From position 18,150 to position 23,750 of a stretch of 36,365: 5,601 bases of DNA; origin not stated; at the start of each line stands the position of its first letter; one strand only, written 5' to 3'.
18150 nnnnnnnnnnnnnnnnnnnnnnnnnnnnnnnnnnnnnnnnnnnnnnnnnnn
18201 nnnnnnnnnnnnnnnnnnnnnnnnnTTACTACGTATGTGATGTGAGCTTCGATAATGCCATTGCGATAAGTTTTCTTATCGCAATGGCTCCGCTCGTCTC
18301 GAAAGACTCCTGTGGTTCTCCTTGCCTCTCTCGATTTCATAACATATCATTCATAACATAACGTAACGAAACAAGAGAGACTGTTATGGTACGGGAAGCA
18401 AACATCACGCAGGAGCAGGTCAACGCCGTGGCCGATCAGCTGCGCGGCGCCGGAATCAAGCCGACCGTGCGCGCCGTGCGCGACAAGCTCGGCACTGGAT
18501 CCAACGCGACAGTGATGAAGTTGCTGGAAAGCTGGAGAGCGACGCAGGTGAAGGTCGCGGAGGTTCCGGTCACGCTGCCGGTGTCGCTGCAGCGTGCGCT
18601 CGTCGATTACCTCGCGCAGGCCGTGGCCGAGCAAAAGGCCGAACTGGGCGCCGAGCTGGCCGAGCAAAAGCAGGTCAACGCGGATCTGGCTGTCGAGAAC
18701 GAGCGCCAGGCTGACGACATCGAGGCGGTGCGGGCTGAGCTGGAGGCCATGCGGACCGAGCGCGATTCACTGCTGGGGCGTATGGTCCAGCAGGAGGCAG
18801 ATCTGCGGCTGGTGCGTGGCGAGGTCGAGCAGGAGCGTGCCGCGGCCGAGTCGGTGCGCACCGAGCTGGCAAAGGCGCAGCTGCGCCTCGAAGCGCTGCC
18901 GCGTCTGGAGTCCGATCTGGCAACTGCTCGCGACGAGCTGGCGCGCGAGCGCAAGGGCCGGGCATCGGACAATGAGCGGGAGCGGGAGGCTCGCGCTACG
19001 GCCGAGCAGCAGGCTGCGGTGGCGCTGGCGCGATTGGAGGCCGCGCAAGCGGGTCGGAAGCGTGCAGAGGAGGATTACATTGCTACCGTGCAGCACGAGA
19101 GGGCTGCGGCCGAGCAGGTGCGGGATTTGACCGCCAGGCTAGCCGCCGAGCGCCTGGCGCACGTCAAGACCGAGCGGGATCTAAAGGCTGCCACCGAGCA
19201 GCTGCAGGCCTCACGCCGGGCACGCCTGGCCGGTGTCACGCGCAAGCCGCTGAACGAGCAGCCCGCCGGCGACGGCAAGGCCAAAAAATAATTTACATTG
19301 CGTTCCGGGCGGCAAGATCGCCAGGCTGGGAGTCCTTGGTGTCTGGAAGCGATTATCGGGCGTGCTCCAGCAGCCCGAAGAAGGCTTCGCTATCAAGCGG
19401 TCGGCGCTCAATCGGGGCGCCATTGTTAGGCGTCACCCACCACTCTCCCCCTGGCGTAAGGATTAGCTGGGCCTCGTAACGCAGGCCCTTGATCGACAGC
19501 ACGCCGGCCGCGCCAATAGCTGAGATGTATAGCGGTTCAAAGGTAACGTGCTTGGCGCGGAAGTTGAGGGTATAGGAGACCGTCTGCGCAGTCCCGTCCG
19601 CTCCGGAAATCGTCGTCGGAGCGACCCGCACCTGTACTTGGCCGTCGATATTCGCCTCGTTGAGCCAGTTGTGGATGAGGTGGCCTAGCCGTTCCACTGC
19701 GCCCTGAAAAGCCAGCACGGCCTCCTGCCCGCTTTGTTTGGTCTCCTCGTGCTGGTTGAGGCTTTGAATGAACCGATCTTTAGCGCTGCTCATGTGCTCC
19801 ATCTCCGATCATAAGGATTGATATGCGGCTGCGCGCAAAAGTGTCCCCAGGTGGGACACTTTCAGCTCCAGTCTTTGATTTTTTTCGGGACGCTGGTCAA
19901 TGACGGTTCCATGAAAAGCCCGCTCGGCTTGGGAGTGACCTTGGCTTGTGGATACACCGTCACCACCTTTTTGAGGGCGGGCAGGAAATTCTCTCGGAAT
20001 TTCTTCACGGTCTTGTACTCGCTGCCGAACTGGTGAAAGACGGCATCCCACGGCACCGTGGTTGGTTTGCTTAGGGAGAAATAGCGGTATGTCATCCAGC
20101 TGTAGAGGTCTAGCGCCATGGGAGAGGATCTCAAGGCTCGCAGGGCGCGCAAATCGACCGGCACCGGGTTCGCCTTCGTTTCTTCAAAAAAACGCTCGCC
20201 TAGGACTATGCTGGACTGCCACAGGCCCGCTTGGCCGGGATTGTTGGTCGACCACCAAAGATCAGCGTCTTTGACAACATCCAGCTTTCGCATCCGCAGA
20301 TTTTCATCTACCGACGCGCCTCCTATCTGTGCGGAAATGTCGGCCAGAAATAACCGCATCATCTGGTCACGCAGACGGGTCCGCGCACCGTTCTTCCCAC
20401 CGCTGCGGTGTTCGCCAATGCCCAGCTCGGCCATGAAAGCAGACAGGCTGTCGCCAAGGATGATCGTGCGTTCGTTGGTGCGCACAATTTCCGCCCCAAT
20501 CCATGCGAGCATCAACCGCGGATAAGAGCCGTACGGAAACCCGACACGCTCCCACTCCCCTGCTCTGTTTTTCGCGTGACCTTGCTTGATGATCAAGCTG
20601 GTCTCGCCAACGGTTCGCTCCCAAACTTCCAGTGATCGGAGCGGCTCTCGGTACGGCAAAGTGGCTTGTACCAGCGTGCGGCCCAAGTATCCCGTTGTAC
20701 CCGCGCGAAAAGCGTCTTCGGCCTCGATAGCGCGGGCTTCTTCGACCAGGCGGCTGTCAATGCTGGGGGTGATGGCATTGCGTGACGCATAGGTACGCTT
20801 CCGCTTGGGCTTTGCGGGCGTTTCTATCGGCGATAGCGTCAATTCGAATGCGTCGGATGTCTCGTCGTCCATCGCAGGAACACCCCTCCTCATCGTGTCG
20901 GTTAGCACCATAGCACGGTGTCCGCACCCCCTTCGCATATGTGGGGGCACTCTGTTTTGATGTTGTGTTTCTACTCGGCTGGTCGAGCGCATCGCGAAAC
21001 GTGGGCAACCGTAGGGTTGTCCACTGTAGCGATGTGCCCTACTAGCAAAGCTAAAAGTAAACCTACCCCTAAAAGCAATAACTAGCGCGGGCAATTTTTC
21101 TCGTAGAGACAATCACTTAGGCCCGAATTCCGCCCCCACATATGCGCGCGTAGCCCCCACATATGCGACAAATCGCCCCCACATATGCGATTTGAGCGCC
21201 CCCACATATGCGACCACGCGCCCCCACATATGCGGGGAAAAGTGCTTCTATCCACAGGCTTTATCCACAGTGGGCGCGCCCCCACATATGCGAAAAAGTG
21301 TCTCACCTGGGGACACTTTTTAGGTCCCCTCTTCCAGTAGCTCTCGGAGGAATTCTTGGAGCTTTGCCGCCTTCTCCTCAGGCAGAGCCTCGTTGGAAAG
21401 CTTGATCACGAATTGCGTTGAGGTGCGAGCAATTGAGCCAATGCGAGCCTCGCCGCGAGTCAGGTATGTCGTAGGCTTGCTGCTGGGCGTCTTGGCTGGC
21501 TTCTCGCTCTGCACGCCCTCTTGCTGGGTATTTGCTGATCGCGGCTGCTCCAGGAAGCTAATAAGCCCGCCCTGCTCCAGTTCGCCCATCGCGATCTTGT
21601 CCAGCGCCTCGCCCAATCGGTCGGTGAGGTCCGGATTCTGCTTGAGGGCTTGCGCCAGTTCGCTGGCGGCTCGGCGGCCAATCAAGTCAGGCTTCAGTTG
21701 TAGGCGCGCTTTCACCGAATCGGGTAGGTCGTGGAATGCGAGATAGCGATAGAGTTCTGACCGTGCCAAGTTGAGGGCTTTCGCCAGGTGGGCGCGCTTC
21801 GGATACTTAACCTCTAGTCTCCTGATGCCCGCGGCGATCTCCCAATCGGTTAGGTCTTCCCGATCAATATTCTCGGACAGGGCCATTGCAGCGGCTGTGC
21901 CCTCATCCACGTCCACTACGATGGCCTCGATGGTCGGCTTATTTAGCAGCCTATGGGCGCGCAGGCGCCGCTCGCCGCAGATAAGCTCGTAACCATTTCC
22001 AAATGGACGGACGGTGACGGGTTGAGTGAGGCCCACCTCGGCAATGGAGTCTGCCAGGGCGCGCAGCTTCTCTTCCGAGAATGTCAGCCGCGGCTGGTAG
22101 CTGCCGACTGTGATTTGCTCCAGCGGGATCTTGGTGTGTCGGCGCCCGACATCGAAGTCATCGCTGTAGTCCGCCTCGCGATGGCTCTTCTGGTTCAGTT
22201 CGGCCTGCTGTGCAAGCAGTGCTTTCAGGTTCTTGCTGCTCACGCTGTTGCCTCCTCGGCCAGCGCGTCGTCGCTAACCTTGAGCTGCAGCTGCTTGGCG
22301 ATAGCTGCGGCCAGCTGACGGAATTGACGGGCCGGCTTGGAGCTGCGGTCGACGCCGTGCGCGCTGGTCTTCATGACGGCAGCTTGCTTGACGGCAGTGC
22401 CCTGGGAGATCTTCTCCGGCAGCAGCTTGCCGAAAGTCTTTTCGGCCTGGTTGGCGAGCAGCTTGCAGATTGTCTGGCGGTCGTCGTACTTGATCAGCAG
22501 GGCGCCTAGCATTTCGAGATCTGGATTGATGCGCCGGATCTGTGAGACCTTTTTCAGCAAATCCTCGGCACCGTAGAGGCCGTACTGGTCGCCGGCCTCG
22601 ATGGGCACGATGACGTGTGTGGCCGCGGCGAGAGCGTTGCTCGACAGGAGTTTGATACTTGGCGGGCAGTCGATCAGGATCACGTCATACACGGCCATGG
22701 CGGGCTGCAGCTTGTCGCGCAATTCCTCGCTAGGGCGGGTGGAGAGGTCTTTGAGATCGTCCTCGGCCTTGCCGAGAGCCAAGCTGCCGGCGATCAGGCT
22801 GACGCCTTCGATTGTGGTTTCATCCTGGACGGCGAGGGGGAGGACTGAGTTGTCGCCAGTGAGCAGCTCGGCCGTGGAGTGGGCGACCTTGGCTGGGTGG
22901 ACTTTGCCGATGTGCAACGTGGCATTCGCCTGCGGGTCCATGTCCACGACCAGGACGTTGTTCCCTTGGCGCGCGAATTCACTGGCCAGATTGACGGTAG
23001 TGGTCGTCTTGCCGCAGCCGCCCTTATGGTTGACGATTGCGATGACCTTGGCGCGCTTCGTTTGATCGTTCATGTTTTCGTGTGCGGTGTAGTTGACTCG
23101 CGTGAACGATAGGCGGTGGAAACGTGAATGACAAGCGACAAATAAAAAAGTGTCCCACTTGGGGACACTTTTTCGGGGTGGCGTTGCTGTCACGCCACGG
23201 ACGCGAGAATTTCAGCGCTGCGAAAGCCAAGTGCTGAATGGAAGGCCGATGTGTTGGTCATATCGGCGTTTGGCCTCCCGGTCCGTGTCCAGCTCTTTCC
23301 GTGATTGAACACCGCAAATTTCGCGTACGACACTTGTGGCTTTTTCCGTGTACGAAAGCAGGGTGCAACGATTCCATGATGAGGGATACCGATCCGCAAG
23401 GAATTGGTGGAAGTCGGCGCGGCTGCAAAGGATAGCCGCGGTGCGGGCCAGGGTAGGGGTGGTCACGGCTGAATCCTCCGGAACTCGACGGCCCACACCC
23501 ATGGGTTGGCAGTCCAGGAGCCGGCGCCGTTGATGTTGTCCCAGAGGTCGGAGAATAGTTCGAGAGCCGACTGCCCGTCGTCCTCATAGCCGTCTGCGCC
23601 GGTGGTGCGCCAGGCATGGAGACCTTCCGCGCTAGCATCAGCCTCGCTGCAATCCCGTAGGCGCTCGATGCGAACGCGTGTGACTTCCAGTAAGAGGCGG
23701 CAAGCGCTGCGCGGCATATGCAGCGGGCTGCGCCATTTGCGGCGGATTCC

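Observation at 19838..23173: The same 25-29 bp palindrome occurs three times, exactly at the boundaries of the rep and par modules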

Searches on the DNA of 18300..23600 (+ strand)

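Call 6: search_dna_similar(query=window:18300-23600:+, collection=phages, mode=near)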
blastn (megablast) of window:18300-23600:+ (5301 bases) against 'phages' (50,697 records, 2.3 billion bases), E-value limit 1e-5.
No match.
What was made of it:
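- Tried and rejected: Megablast of the module against GenBank phages: no match (call 6).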

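Call 7: search_dna_similar(query=window:18300-23600:+, collection=plasmids, mode=near)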
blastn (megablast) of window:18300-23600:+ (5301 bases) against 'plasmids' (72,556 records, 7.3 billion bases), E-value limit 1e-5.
Records with a match: 1; places in all: 1; records where one place covers at least 80% of the query: 0.
Best place of each record, by identity: 60-80% 1.
By first word of the organism name: Cupriavidus 1.
By predicted mobility (MOB-suite, as given by PLSDB): non-mobilizable 1.
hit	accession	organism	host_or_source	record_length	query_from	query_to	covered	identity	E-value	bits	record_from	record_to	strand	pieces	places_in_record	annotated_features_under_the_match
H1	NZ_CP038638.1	Cupriavidus oxalaticus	whole organism,sewage sludge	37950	1638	4904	57%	79.2%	0e+0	2060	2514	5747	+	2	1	replication protein RepA | ParB/RepB/Spo0J family partition protein | ParA family protein | hypothetical protein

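Call 8: get_annotated_region(hit=H1, flank=3000)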
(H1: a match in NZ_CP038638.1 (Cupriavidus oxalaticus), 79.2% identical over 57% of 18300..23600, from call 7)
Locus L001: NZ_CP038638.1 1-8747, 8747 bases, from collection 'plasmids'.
description: Cupriavidus oxalaticus strain X32 plasmid unnamed3, complete sequence
organism: Cupriavidus oxalaticus (NCBI taxid 96344)
taxonomy: Bacteria; Pseudomonadota; Betaproteobacteria; Burkholderiales; Burkholderiaceae; Cupriavidus; Cupriavidus oxalaticus
host: -; source: whole organism,sewage sludge; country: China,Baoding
typing (MOB-suite, as given by PLSDB): non-mobilizable
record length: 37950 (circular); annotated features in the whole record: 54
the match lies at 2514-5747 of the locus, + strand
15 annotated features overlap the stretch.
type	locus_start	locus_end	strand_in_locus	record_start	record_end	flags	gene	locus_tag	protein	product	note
CDS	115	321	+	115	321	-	-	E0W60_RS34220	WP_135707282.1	hypothetical protein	-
CDS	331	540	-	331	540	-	-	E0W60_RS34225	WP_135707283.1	hypothetical protein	-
CDS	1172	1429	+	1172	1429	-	-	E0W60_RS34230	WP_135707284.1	hypothetical protein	-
CDS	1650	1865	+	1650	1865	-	-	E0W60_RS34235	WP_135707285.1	hypothetical protein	-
CDS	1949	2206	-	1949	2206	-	-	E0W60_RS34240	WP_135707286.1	hypothetical protein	-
CDS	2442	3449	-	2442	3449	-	-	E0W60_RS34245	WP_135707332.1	replication protein RepA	-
CDS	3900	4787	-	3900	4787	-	-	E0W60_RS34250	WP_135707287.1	ParB/RepB/Spo0J family partition protein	GO:0007059 - chromosome segregation [Evidence IEA]; GO:0000910 - cytokinesis [Evidence IEA]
CDS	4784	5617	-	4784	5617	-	-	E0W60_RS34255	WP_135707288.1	ParA family protein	-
CDS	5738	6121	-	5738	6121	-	-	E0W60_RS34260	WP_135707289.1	hypothetical protein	-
CDS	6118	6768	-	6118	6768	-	-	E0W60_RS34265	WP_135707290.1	hypothetical protein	-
CDS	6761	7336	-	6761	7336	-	-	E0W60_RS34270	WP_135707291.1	hypothetical protein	-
CDS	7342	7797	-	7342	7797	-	-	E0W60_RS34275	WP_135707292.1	hypothetical protein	-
CDS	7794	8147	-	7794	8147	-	-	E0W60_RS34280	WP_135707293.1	hypothetical protein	-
CDS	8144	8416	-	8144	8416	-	-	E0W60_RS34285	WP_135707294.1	hypothetical protein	-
CDS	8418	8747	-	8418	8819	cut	-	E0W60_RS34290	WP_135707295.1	hypothetical protein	-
